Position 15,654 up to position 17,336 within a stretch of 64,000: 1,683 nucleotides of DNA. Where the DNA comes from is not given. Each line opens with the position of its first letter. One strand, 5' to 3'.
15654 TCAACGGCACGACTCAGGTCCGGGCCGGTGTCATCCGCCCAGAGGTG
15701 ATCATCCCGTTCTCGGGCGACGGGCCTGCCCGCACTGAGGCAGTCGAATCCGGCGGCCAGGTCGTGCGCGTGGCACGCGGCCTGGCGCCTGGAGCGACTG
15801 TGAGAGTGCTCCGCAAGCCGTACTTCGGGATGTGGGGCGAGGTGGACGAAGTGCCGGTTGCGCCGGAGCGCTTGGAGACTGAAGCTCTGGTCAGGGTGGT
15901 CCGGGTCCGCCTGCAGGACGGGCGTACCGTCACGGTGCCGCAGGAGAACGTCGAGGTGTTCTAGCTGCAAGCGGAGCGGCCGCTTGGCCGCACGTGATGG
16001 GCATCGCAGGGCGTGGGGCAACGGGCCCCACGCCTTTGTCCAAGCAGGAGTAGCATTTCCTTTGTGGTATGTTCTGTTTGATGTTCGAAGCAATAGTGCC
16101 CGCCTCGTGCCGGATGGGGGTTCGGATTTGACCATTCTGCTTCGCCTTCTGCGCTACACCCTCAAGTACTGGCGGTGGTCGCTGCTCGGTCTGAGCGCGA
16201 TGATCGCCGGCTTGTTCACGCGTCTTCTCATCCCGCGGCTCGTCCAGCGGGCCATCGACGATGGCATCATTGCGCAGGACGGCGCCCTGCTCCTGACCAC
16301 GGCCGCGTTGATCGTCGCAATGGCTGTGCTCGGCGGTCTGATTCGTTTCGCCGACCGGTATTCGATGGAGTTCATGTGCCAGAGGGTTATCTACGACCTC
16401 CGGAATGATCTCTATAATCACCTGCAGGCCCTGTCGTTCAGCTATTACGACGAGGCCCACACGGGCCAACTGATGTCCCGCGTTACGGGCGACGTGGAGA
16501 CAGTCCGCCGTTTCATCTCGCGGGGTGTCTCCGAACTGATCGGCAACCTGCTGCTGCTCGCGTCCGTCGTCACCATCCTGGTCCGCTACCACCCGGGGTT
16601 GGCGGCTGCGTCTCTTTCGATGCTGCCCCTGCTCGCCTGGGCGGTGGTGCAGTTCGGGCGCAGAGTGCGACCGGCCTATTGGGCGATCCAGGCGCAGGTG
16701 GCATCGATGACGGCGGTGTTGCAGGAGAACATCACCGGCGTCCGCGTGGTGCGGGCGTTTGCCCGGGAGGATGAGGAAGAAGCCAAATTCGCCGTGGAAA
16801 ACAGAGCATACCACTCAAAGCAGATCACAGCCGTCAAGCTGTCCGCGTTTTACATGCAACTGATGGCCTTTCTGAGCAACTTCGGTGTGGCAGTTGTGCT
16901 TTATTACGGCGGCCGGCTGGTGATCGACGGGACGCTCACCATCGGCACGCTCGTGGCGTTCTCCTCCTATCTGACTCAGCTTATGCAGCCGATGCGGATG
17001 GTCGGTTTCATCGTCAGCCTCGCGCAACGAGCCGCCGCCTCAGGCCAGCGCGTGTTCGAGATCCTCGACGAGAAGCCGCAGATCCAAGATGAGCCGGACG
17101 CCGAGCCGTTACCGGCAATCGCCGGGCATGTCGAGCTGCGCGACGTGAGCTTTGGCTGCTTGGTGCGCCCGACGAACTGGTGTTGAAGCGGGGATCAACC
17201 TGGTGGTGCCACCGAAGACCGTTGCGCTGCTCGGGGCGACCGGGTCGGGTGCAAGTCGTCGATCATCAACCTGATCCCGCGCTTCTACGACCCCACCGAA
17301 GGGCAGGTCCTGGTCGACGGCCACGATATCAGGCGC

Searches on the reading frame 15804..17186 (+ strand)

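Call 34: search_protein_families(library=pfam, proteins=[window:15804-17186:+], max_evalue=0.0001)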
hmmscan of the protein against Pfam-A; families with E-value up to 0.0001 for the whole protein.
window:15804-17186:+ (460 aa): 1 family
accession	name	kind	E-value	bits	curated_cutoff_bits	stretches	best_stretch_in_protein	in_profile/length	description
PF00664.28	ABC_membrane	-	2.2e-51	175.6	28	1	129-397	4-274/274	ABC transporter transmembrane region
